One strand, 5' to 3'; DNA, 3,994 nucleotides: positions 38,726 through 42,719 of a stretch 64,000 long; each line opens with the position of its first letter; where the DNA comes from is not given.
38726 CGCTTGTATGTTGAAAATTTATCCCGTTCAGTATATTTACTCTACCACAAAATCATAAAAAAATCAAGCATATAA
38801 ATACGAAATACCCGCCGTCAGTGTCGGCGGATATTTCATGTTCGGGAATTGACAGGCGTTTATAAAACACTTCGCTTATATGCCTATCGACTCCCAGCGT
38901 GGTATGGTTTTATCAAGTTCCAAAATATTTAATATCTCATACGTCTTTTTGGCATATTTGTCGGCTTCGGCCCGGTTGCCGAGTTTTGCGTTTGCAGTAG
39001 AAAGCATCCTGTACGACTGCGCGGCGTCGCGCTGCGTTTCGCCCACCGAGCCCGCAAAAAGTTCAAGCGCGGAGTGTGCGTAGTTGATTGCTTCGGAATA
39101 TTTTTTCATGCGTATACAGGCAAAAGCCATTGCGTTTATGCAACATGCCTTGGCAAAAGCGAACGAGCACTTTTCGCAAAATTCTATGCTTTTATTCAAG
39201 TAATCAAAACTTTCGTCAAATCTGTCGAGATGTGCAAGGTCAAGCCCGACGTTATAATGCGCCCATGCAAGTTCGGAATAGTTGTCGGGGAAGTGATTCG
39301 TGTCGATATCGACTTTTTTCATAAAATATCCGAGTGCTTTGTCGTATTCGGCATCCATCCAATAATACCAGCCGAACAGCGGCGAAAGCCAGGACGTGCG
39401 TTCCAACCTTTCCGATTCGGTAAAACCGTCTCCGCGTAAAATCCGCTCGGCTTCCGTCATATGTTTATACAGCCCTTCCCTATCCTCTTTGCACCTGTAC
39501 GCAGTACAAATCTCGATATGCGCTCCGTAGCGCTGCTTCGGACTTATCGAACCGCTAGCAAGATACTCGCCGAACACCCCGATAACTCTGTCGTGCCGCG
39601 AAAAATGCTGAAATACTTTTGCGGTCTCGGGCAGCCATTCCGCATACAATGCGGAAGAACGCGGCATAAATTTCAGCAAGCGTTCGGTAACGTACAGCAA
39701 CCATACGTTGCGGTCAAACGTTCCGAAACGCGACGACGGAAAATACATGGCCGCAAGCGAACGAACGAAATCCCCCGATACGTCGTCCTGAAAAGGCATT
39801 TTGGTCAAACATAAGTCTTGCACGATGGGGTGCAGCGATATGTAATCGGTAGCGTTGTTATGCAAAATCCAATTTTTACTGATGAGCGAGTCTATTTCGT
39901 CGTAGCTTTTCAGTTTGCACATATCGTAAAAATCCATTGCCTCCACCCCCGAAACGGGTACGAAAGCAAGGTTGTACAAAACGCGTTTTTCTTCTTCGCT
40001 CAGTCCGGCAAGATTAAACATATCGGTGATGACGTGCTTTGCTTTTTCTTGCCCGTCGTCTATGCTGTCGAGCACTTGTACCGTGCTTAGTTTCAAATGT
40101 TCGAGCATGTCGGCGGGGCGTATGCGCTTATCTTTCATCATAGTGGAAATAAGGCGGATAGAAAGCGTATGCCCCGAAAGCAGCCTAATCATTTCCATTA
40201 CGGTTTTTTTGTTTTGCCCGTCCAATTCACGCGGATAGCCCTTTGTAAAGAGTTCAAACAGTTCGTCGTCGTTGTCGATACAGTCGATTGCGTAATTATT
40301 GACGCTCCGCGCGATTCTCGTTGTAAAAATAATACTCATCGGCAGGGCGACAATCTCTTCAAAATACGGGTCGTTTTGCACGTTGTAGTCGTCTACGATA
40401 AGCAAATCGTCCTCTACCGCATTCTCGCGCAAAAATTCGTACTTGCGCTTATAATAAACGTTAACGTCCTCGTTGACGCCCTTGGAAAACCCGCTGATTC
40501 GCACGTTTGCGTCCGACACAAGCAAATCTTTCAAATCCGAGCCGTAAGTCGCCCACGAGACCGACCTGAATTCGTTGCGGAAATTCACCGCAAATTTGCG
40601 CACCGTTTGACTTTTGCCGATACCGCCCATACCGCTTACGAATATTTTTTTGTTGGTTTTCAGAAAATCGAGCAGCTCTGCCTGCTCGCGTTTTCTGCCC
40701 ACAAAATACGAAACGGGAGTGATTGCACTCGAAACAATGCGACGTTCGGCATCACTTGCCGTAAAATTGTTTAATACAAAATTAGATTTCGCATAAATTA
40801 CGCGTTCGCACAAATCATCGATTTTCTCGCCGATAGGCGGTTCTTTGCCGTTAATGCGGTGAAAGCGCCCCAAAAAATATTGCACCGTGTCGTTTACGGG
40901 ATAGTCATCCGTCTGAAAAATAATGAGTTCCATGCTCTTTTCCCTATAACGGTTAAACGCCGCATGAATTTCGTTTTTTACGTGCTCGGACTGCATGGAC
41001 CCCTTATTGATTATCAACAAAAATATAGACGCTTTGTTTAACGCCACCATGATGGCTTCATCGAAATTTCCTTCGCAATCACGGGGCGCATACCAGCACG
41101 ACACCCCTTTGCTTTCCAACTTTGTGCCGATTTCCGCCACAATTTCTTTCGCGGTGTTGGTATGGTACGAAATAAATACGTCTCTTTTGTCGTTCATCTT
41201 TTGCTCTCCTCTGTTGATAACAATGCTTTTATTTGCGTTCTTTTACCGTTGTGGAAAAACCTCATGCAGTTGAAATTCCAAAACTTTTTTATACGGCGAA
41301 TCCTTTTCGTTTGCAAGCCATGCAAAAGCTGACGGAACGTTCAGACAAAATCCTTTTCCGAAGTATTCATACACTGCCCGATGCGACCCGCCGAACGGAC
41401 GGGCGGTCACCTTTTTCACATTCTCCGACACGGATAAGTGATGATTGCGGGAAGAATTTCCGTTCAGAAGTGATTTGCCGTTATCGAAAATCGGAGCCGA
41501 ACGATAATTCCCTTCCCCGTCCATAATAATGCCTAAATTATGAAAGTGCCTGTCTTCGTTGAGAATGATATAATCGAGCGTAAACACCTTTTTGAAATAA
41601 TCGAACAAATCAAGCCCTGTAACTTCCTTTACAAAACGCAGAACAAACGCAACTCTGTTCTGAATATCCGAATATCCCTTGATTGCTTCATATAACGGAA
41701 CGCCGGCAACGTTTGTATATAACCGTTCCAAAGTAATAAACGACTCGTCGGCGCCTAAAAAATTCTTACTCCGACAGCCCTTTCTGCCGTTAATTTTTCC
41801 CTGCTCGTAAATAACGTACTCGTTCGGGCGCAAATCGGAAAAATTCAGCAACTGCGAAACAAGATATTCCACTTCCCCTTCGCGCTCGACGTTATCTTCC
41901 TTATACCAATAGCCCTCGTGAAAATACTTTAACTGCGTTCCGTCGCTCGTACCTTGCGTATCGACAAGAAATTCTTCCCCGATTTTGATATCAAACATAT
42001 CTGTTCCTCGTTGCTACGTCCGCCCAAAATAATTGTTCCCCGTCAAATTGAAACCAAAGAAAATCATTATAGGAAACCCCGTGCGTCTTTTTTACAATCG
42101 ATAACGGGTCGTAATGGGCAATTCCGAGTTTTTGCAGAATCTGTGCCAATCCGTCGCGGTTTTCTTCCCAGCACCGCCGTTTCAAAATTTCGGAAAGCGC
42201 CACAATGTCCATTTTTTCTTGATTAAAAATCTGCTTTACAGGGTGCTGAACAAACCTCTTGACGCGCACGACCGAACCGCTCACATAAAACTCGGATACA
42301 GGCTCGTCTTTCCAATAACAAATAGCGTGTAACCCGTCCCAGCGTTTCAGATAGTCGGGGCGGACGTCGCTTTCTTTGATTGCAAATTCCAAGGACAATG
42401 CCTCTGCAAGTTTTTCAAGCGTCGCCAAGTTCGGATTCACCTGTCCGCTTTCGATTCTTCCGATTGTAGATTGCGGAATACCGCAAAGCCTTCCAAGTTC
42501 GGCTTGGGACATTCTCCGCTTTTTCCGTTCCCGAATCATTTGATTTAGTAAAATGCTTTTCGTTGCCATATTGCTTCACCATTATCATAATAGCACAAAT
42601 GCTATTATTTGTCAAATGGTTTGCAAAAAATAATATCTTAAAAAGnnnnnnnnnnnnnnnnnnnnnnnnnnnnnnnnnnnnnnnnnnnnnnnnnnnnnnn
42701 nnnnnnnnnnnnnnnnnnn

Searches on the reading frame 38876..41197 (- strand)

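Call 5: search_protein_families(library=pfam, proteins=[window:38876-41197:-], max_evalue=0.01)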
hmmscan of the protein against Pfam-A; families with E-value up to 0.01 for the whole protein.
window:38876-41197:- (773 aa): 10 families
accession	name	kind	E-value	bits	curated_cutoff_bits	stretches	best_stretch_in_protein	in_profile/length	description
PF13424.12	TPR_12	-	6.5e-15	55.5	30.1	2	687-756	5-75/77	Tetratricopeptide repeat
PF13676.11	TIR_2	-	5.9e-13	49.8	28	1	7-98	1-93/122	TIR domain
PF07719.23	TPR_2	-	1.3e-06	28.5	27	0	688-714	5-31/34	Tetratricopeptide repeat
PF08631.16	SPO22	-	0.00012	22.1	27.5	1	612-719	2-116/274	Meiosis protein SPO22/ZIP4 like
PF00931.28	NB-ARC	-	0.00021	21.1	23.5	1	183-359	19-210/248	NB-ARC domain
PF00515.34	TPR_1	-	0.00048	20.3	27.8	0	644-676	1-33/34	Tetratricopeptide repeat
PF13191.12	AAA_16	-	0.0007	20.6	32.6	1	165-206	2-48/167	AAA ATPase domain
PF13374.12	TPR_10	-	0.0012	19.3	27.5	0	726-755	2-31/42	Tetratricopeptide repeat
PF20720.3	nSTAND3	-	0.0089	16.2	27.2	0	174-224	9-59/155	Novel STAND NTPase 3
PF20703.3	nSTAND1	-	0.0097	16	27.1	0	163-199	14-50/379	Novel STAND NTPase 1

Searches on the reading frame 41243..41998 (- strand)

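Call 5: search_protein_families(library=pfam, proteins=[window:41243-41998:-], max_evalue=0.01)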
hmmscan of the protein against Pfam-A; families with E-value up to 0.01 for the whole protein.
window:41243-41998:- (251 aa): 1 family
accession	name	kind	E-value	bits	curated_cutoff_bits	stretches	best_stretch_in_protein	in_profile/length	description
PF07804.18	HipA_C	-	6.8e-06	26.3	30.5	1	111-193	99-178/213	HipA-like C-terminal domain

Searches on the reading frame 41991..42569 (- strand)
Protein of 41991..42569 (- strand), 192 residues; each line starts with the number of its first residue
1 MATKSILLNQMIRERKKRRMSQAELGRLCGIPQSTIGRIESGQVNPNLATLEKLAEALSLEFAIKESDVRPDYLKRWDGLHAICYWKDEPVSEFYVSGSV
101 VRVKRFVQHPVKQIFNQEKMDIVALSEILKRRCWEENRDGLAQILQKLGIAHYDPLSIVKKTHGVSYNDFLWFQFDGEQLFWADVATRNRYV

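Call 5: search_protein_families(library=pfam, proteins=[window:41991-42569:-], max_evalue=0.01)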
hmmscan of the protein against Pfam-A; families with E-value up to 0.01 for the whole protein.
window:41991-42569:- (192 aa): 5 families
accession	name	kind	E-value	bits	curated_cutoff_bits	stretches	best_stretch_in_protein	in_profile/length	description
PF01381.28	HTH_3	-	9.7e-15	54.8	23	1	13-61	3-51/55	Helix-turn-helix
PF13560.12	HTH_31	-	1.4e-09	38.5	27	1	15-58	10-54/64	Helix-turn-helix domain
PF13443.12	HTH_26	-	1.7e-07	31.8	22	1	16-61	7-53/63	Cro/C1-type HTH DNA-binding domain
PF13744.12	HTH_37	-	7.2e-05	23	27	1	1-45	13-57/80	Helix-turn-helix domain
PF12844.13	HTH_19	-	0.0005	20.4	30.2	1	15-58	8-51/64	Helix-turn-helix domain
